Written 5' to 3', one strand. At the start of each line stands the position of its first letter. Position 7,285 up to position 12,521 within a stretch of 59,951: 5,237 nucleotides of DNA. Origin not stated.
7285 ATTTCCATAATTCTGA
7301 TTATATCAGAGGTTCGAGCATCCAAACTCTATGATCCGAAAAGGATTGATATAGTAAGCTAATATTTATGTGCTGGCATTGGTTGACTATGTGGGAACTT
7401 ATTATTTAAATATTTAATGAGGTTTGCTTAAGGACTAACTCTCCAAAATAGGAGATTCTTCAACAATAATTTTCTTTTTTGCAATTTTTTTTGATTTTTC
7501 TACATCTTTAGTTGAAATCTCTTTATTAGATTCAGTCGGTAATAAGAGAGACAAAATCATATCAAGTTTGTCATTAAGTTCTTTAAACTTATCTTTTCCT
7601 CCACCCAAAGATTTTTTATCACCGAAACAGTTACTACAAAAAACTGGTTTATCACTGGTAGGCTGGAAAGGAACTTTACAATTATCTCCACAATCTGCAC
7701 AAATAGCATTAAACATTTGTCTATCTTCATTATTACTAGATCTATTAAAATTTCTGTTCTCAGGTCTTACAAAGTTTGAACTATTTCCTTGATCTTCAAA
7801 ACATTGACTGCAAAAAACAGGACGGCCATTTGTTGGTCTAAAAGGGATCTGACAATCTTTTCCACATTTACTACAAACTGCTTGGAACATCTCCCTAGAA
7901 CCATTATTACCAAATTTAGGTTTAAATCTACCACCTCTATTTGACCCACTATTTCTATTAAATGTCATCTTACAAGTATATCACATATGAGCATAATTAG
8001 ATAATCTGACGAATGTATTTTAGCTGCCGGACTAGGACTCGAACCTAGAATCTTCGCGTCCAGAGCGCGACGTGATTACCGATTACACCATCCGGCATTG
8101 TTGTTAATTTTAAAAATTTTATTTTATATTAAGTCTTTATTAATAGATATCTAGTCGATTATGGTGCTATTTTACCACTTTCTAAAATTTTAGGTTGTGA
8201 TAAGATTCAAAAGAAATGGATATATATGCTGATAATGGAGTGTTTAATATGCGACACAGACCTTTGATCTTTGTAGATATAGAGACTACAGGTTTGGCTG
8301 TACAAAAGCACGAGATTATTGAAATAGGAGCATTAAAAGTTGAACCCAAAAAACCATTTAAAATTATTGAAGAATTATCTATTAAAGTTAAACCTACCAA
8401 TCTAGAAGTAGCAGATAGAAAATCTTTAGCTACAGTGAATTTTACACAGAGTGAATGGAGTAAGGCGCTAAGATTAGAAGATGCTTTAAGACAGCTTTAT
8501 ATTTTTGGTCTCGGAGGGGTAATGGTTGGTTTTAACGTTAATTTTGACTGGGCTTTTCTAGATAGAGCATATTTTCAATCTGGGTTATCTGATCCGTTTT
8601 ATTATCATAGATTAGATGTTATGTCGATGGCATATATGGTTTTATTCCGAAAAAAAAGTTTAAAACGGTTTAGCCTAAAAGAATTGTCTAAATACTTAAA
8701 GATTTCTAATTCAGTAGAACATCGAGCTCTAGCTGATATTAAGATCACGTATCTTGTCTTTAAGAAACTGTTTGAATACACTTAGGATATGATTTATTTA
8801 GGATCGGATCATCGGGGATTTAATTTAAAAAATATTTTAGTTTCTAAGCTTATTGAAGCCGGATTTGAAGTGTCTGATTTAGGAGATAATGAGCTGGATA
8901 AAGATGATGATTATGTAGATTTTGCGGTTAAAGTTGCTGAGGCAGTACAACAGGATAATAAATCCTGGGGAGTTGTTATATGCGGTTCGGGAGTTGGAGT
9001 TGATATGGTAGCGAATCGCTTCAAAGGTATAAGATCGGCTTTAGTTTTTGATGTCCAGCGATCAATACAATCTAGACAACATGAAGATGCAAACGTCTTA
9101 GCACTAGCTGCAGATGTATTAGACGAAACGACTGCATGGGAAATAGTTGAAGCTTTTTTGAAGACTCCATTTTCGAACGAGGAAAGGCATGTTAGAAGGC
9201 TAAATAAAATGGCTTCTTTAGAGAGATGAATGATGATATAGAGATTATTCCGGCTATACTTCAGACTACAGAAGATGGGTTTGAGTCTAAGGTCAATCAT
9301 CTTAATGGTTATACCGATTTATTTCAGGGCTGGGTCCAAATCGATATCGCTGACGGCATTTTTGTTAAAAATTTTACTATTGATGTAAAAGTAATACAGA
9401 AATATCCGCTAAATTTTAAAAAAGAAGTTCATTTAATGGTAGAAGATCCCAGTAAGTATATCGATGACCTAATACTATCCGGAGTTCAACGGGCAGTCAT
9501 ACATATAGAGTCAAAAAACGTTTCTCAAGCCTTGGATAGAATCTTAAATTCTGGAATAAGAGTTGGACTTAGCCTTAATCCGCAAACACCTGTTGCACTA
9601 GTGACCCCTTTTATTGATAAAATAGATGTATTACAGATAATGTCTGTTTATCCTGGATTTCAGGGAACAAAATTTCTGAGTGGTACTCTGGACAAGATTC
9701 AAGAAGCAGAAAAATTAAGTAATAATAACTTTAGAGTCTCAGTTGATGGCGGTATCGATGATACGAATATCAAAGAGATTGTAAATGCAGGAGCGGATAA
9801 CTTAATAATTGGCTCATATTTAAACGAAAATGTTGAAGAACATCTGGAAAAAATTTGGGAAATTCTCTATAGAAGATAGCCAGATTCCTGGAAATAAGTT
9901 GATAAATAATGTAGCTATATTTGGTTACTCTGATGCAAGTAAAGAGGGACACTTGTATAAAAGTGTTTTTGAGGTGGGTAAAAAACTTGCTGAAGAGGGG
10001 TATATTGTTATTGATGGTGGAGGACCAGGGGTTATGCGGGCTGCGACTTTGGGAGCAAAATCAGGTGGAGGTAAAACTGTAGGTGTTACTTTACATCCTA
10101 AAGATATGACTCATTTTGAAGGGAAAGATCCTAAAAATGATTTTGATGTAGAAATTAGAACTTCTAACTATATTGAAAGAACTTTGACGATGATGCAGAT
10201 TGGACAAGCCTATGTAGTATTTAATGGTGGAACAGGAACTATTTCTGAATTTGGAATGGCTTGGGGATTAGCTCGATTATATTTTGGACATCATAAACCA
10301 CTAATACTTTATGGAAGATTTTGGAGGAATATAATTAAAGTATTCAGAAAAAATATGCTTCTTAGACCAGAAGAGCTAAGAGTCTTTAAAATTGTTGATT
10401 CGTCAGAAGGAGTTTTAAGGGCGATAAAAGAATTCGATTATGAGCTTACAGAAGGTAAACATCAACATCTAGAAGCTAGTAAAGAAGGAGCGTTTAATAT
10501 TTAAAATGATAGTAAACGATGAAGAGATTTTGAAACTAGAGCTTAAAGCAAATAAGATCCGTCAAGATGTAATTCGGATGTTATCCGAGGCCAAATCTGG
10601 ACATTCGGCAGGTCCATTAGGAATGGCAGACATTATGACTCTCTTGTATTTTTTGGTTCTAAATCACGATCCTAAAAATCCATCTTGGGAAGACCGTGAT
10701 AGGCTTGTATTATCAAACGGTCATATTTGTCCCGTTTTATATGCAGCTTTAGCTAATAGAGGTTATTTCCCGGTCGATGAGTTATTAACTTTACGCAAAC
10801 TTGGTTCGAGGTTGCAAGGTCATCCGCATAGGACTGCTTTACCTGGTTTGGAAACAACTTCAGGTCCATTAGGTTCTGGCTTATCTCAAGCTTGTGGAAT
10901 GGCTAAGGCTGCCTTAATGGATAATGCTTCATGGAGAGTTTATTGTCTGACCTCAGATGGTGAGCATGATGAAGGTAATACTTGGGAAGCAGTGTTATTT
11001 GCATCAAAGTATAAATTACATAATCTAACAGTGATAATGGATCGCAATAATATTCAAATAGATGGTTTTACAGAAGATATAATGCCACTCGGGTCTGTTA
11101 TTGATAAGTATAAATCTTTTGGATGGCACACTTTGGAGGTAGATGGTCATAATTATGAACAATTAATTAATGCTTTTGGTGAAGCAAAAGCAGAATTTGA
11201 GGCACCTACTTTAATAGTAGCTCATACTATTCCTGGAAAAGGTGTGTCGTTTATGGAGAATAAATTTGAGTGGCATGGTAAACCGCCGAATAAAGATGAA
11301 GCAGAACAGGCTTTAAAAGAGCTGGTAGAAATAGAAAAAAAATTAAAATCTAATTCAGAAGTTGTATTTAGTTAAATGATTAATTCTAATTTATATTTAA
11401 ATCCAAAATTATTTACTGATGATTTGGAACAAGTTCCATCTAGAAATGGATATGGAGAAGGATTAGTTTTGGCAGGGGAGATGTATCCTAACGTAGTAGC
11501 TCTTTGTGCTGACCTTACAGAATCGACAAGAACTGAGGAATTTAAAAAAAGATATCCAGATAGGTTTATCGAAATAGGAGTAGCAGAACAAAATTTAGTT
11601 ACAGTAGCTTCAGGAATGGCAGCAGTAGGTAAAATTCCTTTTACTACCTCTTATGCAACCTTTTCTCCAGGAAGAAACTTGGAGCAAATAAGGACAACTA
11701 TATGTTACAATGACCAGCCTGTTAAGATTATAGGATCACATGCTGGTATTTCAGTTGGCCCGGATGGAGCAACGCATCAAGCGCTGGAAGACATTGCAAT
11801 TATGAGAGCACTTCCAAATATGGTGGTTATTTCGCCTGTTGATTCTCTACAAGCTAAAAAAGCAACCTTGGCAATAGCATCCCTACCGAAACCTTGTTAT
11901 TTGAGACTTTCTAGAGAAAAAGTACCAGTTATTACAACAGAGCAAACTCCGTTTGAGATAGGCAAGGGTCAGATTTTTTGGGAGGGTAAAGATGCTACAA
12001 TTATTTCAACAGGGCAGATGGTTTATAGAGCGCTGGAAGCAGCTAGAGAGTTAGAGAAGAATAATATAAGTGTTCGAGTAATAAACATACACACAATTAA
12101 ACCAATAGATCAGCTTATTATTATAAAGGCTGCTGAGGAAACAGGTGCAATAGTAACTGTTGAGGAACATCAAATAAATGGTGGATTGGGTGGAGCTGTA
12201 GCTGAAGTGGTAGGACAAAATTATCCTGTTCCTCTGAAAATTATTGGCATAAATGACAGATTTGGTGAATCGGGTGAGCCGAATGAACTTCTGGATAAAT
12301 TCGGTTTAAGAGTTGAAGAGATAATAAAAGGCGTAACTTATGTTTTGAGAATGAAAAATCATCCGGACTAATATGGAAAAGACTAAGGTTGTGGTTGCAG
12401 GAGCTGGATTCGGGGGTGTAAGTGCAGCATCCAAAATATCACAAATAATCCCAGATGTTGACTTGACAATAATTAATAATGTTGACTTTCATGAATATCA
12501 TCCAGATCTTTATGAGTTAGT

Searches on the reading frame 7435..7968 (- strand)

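Call 69: search_protein_families(library=pfam, proteins=[window:7435-7968:-], max_evalue=0.001)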
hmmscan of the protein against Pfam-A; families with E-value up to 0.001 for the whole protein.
window:7435-7968:- (177 aa): 1 family
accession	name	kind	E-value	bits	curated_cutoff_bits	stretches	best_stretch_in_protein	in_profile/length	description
PF23477.1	zf_Tbcl_2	-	2.3e-34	117.3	27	2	25-60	1-36/37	Probable treble clef zinc finger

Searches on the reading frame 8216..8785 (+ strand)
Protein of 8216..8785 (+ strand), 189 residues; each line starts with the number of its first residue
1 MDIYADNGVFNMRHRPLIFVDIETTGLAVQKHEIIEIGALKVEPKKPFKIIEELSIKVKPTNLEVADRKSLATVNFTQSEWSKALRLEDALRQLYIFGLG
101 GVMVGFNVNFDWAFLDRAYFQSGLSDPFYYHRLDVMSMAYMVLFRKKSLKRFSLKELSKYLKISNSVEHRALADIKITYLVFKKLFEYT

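Call 69: search_protein_families(library=pfam, proteins=[window:8216-8785:+], max_evalue=0.001)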
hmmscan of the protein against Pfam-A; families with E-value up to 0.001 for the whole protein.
window:8216-8785:+ (189 aa): 3 families
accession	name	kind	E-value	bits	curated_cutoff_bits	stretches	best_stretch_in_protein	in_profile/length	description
PF00929.31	RNase_T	-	1.8e-21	77.8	24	1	18-182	1-164/164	Exonuclease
PF13482.12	RNase_H_2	-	3e-07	31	22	1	18-165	1-117/165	RNase_H superfamily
PF16473.11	Rv2179c-like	-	2.5e-06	27.7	27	1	18-177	3-168/177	3'-5' exoribonuclease Rv2179c-like domain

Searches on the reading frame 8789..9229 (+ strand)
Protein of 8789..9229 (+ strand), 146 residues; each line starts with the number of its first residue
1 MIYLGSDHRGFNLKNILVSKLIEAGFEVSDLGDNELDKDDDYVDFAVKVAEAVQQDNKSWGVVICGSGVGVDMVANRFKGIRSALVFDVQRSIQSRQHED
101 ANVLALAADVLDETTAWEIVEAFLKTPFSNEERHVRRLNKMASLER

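Call 69: search_protein_families(library=pfam, proteins=[window:8789-9229:+], max_evalue=0.001)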
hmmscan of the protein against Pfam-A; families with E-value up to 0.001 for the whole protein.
window:8789-9229:+ (146 aa): 1 family
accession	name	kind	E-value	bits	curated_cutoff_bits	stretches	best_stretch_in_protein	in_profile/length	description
PF02502.23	LacAB_rpiB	-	2e-46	157.8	24.7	1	2-141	1-138/138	Ribose/Galactose Isomerase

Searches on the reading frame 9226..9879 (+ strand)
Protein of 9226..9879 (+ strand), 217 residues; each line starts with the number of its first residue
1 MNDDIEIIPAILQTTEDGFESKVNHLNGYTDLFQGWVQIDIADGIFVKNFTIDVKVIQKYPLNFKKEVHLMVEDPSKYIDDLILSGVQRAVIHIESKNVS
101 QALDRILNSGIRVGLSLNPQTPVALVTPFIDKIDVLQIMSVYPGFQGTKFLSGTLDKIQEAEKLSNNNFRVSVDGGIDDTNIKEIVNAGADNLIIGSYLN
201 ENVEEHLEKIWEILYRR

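Call 18: search_protein_families(library=pfam, proteins=[window:9226-9879:+], max_evalue=0.001)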
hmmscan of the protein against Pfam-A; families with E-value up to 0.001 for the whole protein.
window:9226-9879:+ (217 aa): 2 families
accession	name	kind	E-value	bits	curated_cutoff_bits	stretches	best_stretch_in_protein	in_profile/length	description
PF00834.25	Ribul_P_3_epim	-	8e-43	146.6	21.1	1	31-199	23-197/198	Ribulose-phosphate 3 epimerase family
PF01884.23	PcrB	-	0.001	19.1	23.9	0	152-212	162-224/226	PcrB family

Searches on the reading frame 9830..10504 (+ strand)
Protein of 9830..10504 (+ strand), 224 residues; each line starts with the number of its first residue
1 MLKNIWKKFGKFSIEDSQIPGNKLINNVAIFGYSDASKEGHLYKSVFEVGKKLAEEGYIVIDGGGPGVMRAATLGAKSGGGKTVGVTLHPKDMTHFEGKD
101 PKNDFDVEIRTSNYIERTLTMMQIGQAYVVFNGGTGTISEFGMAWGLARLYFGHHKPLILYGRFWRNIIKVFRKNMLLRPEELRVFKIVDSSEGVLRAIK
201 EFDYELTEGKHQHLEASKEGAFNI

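Call 18: search_protein_families(library=pfam, proteins=[window:9830-10504:+], max_evalue=0.001)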
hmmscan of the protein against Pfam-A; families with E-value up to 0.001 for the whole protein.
window:9830-10504:+ (224 aa): 2 families
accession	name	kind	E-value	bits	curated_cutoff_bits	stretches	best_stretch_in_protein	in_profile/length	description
PF18306.6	LDcluster4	-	1.8e-20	73.6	26.3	1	27-147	3-116/151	SLOG cluster4 family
PF03641.19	Lysine_decarbox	-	2.4e-13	50.9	27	1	69-198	1-130/131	Possible lysine decarboxylase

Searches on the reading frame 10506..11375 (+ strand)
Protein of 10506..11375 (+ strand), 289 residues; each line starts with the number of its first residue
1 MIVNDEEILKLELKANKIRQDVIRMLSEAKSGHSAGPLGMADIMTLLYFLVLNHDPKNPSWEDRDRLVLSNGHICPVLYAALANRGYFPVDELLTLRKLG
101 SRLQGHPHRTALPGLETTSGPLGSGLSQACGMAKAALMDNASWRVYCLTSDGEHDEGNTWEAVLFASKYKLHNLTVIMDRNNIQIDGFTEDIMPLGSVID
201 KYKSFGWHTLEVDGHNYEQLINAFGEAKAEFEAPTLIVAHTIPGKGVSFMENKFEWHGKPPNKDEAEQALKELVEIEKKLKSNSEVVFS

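Call 18: search_protein_families(library=pfam, proteins=[window:10506-11375:+], max_evalue=0.001)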
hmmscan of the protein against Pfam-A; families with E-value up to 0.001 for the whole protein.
window:10506-11375:+ (289 aa): 3 families
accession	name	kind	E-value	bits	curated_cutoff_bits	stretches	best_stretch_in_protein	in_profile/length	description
PF00456.26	Transketolase_N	-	1.3e-60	205.6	22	1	15-272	6-274/334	Transketolase, thiamine diphosphate binding domain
PF13292.11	DXP_synthase_N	-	5.8e-11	42.6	21.2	1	10-186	17-176/274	1-deoxy-D-xylulose-5-phosphate synthase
PF00676.26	E1_dh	-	1.3e-05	24.8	22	1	98-237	80-220/300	Dehydrogenase E1 component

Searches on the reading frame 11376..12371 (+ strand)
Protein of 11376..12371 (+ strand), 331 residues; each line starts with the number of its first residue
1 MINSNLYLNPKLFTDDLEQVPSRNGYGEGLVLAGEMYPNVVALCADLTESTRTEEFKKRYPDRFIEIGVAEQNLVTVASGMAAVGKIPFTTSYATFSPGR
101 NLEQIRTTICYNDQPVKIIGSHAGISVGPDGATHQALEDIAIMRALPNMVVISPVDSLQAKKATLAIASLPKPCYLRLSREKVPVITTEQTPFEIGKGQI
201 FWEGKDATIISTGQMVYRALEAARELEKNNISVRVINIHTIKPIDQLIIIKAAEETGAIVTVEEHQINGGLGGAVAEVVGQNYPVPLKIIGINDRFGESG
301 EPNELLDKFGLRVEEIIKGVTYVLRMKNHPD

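Call 18: search_protein_families(library=pfam, proteins=[window:11376-12371:+], max_evalue=0.001)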
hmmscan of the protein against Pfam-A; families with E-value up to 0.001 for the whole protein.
window:11376-12371:+ (331 aa): 3 families
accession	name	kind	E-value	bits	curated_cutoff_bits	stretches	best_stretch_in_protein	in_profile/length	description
PF02779.29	Transket_pyr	-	2.3e-39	135.2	27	1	20-184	3-173/174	Transketolase, pyrimidine binding domain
PF02780.25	Transketolase_C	-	5.5e-32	110.7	25.9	1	196-316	1-124/124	Transketolase, C-terminal domain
PF22613.1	Transketolase_C_1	-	6.4e-07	30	27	1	204-311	11-112/113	Transketolase-like TK C-terminal domain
